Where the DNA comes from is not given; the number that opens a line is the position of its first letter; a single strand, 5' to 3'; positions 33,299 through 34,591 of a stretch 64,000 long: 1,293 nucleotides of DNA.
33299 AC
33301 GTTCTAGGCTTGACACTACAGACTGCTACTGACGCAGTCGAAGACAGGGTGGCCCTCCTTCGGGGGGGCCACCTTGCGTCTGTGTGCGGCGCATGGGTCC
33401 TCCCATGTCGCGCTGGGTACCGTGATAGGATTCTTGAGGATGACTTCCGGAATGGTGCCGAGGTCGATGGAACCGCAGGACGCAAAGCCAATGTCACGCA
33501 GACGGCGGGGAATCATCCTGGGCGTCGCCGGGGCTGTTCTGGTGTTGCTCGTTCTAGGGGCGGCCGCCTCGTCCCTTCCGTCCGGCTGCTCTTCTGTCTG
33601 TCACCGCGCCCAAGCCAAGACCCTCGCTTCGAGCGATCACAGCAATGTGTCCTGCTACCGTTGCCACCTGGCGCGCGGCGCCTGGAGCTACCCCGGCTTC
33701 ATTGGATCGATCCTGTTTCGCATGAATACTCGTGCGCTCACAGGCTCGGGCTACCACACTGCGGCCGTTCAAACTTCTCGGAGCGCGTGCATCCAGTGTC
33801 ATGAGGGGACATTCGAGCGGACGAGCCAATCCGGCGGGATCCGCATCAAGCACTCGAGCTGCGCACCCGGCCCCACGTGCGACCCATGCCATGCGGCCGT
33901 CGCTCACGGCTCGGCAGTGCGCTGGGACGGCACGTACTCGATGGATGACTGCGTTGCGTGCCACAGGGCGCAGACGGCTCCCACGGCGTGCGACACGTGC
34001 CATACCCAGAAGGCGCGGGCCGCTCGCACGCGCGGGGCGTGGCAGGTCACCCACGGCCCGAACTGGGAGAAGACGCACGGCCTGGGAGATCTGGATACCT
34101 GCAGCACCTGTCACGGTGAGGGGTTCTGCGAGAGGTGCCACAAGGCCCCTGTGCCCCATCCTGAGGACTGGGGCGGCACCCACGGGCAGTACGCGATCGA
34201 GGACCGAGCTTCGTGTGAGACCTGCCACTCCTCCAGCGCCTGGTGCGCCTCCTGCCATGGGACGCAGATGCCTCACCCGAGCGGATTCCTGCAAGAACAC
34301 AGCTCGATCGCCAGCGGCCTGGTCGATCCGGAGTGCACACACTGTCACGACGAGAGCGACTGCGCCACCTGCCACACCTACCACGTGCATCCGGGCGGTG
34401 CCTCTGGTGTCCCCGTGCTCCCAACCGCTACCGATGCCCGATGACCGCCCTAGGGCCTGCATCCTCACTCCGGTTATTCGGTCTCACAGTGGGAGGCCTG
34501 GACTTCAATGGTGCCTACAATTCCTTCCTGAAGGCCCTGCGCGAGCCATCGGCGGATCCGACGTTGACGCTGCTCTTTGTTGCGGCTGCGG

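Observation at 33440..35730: Tandem paralogous membrane-anchored dodecahaem-class cytochromes whose first, helix-adjacent haem site is CX3CH in both copies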

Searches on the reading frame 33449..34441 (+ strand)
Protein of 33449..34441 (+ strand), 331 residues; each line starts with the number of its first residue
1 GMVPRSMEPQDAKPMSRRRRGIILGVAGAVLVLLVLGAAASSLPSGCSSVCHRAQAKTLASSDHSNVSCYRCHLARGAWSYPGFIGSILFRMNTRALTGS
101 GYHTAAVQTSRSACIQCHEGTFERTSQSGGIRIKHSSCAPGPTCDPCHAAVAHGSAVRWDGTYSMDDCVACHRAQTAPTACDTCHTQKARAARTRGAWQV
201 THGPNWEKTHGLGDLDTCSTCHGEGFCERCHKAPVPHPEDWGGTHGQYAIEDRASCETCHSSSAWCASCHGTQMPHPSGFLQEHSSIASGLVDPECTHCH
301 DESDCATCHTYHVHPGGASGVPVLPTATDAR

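Call 6: search_protein_families(library=pfam, proteins=[window:33449-34441:+], max_evalue=0.1)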
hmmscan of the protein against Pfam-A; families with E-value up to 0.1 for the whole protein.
window:33449-34441:+ (331 aa): 3 families
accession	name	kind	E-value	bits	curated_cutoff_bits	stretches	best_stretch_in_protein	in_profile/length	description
PF14522.11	Cytochrome_C7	-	2.5e-09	37.3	24.8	2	103-173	5-67/67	Cytochrome c7 and related cytochrome c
PF22113.1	Mtrc-MtrF_II-IV_dom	-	0.002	18.1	30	1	178-270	81-175/176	Outer membrane cytochrome MtrC/MtrF-like, domains II/IV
PF05495.17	zf-CHY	-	0.0061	17.4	31.3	1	131-188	8-65/68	CHY zinc finger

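Call 7: search_protein_families(library=ncbifam, proteins=[window:33449-34441:+], max_evalue=0.1)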
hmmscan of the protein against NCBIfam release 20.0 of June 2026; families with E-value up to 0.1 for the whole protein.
window:33449-34441:+ (331 aa): 1 family
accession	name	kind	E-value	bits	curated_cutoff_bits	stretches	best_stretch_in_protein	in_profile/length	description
TIGR03153.1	cytochr_NrfH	equivalog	0.00098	19.2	134.2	1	23-153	7-138/138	cytochrome c nitrite reductase small subunit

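Call 8: find_homologous_proteins(query=window:33449-34441:+, max_evalue=0.001)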
Query window:33449-34441:+ (331 aa): 188 proteins with E <= 0.001 among 8000 candidates; the best 120 are listed.
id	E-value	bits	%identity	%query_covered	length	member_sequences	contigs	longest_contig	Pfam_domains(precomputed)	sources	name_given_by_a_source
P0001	1.0e-208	710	92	100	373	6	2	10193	PF14522.12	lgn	-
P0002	2.5e-100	354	53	85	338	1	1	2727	PF14522.12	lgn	-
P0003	2.1e-98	348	52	95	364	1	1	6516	-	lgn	-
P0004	2.3e-96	341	49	95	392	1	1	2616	-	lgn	-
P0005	6.7e-96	339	49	85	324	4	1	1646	PF14522.12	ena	-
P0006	3.6e-95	337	49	97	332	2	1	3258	PF14522.12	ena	-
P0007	1.1e-92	329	49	89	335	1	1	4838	PF14522.12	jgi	-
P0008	6.3e-92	326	49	94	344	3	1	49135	-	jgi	jgi:hypothetical protein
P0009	2.9e-91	324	52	83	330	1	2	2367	PF14522.12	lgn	-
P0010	7.5e-91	323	48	94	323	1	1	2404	PF14522.12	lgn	-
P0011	9.2e-88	313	46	93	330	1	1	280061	PF14522.12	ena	-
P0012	8.4e-87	310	51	82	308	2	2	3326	PF14522.12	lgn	-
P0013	6.5e-85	303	48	86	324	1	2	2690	PF14522.12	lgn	-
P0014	6.0e-84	300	49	91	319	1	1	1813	PF14522.12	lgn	-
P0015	7.1e-83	297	48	82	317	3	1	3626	PF14537.12,PF14522.12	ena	-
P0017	1.5e-80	289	45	92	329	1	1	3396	PF03264.20,PF14522.12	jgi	jgi:hypothetical protein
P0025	2.2e-77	279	44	93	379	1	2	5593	PF03264.20,PF14522.12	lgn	-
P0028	2.5e-75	272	46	82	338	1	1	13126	PF03264.20,PF14522.12,PF22113.2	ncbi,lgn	-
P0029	2.9e-75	272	43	92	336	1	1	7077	PF14537.12,PF03264.20,PF14522.12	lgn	-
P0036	1.2e-69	253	44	93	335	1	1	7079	PF03264.20,PF14522.12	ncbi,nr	ncbi:MAG: NapC/NirT family cytochrome c [Coriobacteriia bacterium]|nr:NapC/NirT family cytochrome c 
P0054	6.5e-61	224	40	90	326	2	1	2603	PF09699.16,PF03264.20,PF14522.12,PF22113.2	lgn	-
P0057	1.9e-60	223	39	88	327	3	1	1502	PF03264.20,PF14522.12,PF22113.2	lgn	-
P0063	4.2e-58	215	40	80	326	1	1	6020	PF03264.20,PF14522.12,PF22113.2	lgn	-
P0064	1.3e-57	214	40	94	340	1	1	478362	PF03264.20,PF14522.12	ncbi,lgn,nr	ncbi:MAG: cytochrome c3 family protein [Coriobacteriia bacterium]|nr:cytochrome c3 family protein [C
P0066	3.6e-56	209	40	95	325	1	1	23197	PF14537.12,PF03264.20,PF14522.12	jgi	-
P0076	1.3e-53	200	38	95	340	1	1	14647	PF03264.20,PF14522.12,PF22113.2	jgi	-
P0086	4.0e-34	136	30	92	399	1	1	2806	PF14537.12,PF03264.20,PF14522.12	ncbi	-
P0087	7.5e-32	129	30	78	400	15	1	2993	PF03264.20,PF14522.12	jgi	jgi:nitrate/TMAO reductase-like tetraheme cytochrome c subunit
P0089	8.2e-28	116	26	64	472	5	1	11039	PF14522.12,PF22113.2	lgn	-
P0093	4.4e-25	107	31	82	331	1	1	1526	PF14537.12,PF03264.20,PF14522.12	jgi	jgi:nitrate/TMAO reductase-like tetraheme cytochrome c subunit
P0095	1.5e-21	95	28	91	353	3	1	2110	PF14537.12,PF03264.20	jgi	jgi:nitrate/TMAO reductase-like tetraheme cytochrome c subunit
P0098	6.4e-15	73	27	85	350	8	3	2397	PF14537.12,PF03264.20,PF14522.12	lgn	-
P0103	1.5e-12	65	26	87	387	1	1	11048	PF14537.12,PF03264.20,PF02085.22,PF14522.12,PF22113.2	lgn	-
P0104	8.8e-12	63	26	87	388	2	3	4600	PF14537.12,PF03264.20,PF02085.22,PF14522.12,PF22113.2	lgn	-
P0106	7.1e-11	60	23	78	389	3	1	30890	PF14537.12,PF03264.20,PF02085.22,PF14522.12,PF22113.2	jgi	-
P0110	2.4e-8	52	27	93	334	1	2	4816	PF03264.20,PF14522.12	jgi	jgi:nitrate/TMAO reductase-like tetraheme cytochrome c subunit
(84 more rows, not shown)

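Call 23: search_solved_structures(query=A1, max_evalue=1, show_alignments=2)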
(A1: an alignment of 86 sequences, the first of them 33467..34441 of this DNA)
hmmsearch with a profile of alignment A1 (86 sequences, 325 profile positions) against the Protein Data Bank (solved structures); distinct sequences matched with E-value up to 1: 68 (the best 60 are shown).
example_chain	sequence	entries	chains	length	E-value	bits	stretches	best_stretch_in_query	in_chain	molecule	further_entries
2j7a_C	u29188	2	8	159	3.7e-13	52.2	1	16-152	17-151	CYTOCHROME C QUINOL DEHYDROGENASE NRFH | NAPC/NIRT CYTOCHROME C FAMILY PROTEIN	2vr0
6qvm_A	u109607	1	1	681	4e-11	45.5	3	15-71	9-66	Multiheme cytochrome cf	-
7qth_A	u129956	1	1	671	4e-10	42.2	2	35-169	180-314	Extracellular iron oxide respiratory system surface decaheme cytochrome c component MtrC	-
8qbq_A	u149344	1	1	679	4.1e-10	42.2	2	35-169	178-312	Extracellular iron oxide respiratory system surface decaheme cytochrome c component MtrC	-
8qbz_A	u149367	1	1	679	4.1e-10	42.2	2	35-169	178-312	Extracellular iron oxide respiratory system surface decaheme cytochrome c component MtrC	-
8qc9_A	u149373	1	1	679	4.1e-10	42.2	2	35-169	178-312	Extracellular iron oxide respiratory system surface decaheme cytochrome c component MtrC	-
7o7g_A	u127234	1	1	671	4.2e-10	42.2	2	35-169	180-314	Extracellular iron oxide respiratory system surface decaheme cytochrome c component MtrC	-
4lm8_A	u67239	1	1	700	4.4e-10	42.1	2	35-169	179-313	Extracellular iron oxide respiratory system surface decaheme cytochrome c component MtrC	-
2e84_A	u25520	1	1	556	5.9e-08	35.1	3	30-184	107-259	High-molecular-weight cytochrome c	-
6r2q_A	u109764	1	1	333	6.6e-08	35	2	100-170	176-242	Cystathionine beta-synthase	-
3h4n_A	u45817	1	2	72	8.3e-07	31.3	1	111-179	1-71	Cytochrome c7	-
1h29_A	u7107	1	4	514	1.2e-06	30.8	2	33-185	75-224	HIGH-MOLECULAR-WEIGHT CYTOCHROME C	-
1gws_A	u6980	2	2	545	1.6e-06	30.4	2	33-185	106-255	HIGH-MOLECULAR-WEIGHT CYTOCHROME C | High-molecular-weight cytochrome c precursor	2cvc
1sp3_A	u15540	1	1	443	1.9e-06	30.2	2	32-148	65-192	cytochrome c, putative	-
6btm_A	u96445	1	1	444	4e-06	29.1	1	36-177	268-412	Alternative Complex III subunit A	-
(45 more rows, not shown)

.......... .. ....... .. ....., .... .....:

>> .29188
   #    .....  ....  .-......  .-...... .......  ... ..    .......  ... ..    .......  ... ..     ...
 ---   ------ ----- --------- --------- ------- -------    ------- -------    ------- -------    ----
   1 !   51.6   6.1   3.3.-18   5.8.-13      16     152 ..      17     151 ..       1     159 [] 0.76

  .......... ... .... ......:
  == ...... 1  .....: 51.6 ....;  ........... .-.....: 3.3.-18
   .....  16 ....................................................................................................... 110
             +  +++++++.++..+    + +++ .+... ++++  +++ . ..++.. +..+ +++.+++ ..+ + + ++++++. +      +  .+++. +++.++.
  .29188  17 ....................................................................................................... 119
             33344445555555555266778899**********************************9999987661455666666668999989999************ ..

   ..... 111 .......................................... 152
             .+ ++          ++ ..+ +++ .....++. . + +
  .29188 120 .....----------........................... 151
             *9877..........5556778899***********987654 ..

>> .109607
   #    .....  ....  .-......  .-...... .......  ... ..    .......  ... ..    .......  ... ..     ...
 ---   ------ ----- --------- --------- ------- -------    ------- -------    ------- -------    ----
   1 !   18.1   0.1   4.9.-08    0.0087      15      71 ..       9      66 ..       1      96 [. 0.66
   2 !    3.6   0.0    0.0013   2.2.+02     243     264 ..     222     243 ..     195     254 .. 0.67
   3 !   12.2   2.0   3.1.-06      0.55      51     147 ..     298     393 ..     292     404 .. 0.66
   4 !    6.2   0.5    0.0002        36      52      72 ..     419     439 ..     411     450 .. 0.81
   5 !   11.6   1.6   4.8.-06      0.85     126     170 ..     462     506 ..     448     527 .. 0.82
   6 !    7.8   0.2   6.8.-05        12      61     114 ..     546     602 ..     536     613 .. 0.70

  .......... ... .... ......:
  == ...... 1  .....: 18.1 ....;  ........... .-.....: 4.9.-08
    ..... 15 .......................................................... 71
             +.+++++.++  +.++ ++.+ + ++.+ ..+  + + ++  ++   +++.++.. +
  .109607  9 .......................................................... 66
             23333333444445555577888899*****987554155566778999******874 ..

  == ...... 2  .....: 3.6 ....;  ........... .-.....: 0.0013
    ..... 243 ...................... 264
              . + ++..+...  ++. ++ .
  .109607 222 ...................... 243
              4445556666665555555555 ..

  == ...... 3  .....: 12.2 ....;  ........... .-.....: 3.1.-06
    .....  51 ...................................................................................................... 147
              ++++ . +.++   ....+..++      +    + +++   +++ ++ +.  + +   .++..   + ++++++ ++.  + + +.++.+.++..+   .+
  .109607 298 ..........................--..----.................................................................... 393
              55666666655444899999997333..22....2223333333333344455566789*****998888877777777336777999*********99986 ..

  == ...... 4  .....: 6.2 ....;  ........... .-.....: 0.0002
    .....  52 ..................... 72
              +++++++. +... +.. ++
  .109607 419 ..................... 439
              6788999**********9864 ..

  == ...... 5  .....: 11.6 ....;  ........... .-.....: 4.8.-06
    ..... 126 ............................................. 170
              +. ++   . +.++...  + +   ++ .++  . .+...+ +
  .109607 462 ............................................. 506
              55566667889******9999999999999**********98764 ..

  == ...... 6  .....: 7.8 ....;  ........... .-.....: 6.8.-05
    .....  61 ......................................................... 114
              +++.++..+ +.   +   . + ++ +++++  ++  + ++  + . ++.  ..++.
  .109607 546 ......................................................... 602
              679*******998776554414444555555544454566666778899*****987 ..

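Call 34: predict_structure(alignment_id=A1)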
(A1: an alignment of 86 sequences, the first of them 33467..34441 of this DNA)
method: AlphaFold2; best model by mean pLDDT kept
length: 325 residues; sequences in the alignment: 86
mean_pLDDT: 85.2   pTM: 0.66
mean pLDDT of the five models: 85.2, 84.5, 83.7, 82.9, 77.0
residues with pLDDT >= 90: 134; 70-90: 159; 50-70: 22; < 50: 10
segments of 3 or more residues with pLDDT < 50: 311-315
pLDDT, mean of each block of 10 residues (from residue 1): 76 96 96 88 90 96 92 92 90 82 93 93 91 91 92 77 90 89 66 86 87 88 92 89 90 79 79 87 86 83 67 50 50
secondary structure, 60 per line:
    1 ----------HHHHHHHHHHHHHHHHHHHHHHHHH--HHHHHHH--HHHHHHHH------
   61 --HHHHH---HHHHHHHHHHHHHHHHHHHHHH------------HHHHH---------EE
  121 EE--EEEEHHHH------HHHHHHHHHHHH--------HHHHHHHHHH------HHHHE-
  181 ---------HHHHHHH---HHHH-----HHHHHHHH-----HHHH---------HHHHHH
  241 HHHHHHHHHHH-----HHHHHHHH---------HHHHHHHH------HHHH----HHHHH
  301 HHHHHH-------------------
elements in order: H11-35 H38-44 H47-54 H63-67 H71-92 H105-109 E119-122 E125-128 H129-132 H139-150 H159-168 H175-178 H190-196 H200-203 H209-216 H222-225 H235-251 H257-264 H274-281 H288-291 H296-306

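Call 37: fold_search(model_id=the predicted structure, library=pdb)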
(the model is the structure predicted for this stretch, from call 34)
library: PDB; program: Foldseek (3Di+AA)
matches with E <= 10: 4; with E <= 0.001: 0
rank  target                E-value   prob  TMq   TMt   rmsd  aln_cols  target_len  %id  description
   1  2vr0_F                3.1e-02  1.00  0.27  0.54   8.1       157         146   20  Crystal structure of cytochrome c nitrite reductase NrfHA complex bound to the HQNO inhibitor (released 2008-06-03)
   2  2ot4_A                5.4e+00  0.15  0.16  0.11   6.0        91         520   20  Structure of a hexameric multiheme c nitrite reductase from the extremophile bacterium Thiolkalivibrio nitratireducens (released 2008-04-08)
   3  3mmo_A                7.9e+00  0.10  0.14  0.09   7.7        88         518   20  Structure of the Thioalkalivibrio nitratireducens cytochrome c nitrite reductase in complex with cyanide (released 2010-09-29)
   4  6f0k_A                8.7e+00  0.02  0.11  0.16  14.5       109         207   16  Alternative complex III (released 2018-05-09)

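Call 38: find_encoding_contigs(protein=P0008, flank=10000, max_places=2)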
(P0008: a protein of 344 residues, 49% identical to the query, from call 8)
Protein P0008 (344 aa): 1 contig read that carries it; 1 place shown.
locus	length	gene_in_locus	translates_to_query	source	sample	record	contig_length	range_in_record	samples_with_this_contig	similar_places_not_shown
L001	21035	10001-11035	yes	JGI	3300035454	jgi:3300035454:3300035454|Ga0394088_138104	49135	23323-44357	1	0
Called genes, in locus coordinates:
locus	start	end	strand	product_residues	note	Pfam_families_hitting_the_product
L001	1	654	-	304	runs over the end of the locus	PF01497:Peripla_BP_2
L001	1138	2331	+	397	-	PF00155:Aminotran_1_2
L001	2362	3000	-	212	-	-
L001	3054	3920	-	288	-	PF01734:Patatin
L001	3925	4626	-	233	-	PF01066:CDP-OH_P_transf (weak)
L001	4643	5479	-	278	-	PF03279:Lip_A_acyltrans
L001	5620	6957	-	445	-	PF25021:TEN_NHL (faint), PF01436:NHL (faint), PF08450:SGL (faint), PF13360:PQQ_2 (faint)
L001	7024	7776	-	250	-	-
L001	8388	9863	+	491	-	PF14537:Cytochrom_c3_2 (faint), PF22113:Mtrc-MtrF_II-IV_dom (faint), PF09699:Paired_CXXCH_1 (faint)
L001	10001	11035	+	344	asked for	-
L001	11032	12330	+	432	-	PF14537:Cytochrom_c3_2 (faint)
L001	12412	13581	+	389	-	-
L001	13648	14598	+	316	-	-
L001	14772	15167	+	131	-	PF03793:PASTA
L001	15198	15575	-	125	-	-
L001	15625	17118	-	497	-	PF11074:DUF2779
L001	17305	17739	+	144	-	PF00583:Acetyltransf_1, PF13673:Acetyltransf_10, PF13508:Acetyltransf_7, PF08445:FR47 (weak)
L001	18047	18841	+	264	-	-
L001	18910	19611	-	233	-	-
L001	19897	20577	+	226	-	PF12844:HTH_19 (weak), PF13560:HTH_31, PF01381:HTH_3, PF13413:HTH_25 (faint), PF13443:HTH_26 (weak)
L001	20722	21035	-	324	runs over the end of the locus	PF13391:HNH_2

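Call 57: find_encoding_contigs(protein=P0011, flank=7000, max_places=1)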
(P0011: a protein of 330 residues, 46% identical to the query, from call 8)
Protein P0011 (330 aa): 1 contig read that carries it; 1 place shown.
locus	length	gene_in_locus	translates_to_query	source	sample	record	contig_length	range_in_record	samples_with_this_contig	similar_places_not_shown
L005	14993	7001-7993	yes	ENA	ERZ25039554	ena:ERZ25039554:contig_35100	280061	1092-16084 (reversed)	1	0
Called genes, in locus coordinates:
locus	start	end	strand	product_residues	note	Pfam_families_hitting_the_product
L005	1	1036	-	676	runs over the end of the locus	PF04932:Wzy_C, PF13432:TPR_16 (weak), PF14559:TPR_19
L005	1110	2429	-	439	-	PF24684:Vgb_lyase (weak), PF01436:NHL (faint)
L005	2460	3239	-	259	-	PF14559:TPR_19 (faint), PF07719:TPR_2 (faint)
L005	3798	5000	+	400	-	PF14537:Cytochrom_c3_2 (faint)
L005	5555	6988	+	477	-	PF22113:Mtrc-MtrF_II-IV_dom (faint), PF09699:Paired_CXXCH_1 (faint)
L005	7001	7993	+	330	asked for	PF14522:Cytochrome_C7 (faint)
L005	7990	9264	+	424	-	-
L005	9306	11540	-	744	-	PF00912:Transgly, PF00905:Transpeptidase, PF03793:PASTA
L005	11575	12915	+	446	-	PF01136:Peptidase_U32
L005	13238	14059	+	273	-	PF01136:Peptidase_U32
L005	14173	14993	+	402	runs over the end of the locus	PF00579:tRNA-synt_1b, PF01479:S4 (weak)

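Call 58: find_encoding_contigs(protein=P0064, flank=7000, max_places=1)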
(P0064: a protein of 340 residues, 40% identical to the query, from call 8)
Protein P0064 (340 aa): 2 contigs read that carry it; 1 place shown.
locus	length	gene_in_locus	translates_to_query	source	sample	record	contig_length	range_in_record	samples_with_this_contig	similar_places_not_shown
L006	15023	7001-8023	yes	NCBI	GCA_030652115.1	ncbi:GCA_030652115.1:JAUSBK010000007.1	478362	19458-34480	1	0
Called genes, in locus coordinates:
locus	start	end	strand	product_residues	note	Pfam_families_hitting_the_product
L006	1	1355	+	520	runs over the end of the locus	PF00682:HMGL-like, PF22617:HCS_D2, PF08502:LeuA_dimer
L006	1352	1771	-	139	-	PF01850:PIN (weak), PF13470:PIN_3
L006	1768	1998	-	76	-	PF22180:RH3_dom (weak)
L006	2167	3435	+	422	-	PF00330:Aconitase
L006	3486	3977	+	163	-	PF00694:Aconitase_C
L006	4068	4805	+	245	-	PF21033:RMD1-3 (faint), PF13414:TPR_11 (faint), PF13428:TPR_14 (faint), PF13432:TPR_16 (faint), PF14559:TPR_19 (faint), PF14561:TPR_20 (faint), PF00515:TPR_1 (faint), PF07719:TPR_2 (faint), +2 more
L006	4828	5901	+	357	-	PF08450:SGL (faint), PF25021:TEN_NHL (faint), PF01436:NHL (weak)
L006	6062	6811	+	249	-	PF14522:Cytochrome_C7 (faint), PF09699:Paired_CXXCH_1 (weak), PF22113:Mtrc-MtrF_II-IV_dom (weak)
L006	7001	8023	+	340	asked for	PF03264:Cytochrom_NNT (weak), PF14522:Cytochrome_C7 (weak)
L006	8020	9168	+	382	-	PF03264:Cytochrom_NNT, PF14522:Cytochrome_C7 (faint), PF14537:Cytochrom_c3_2 (faint)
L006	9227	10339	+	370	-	PF00180:Iso_dh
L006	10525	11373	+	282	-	PF12895:ANAPC3 (faint), PF07719:TPR_2 (faint), PF07721:TPR_4 (faint), PF13428:TPR_14 (faint), PF14559:TPR_19 (faint), PF13432:TPR_16 (weak)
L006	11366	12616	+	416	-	PF08450:SGL (faint), PF06739:SBBP (faint), PF17170:DUF5128 (faint), PF13360:PQQ_2 (faint), PF13449:Phytase-like (faint), PF01436:NHL (weak)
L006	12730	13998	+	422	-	-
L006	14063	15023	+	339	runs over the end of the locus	PF14522:Cytochrome_C7 (faint), PF14537:Cytochrom_c3_2 (faint)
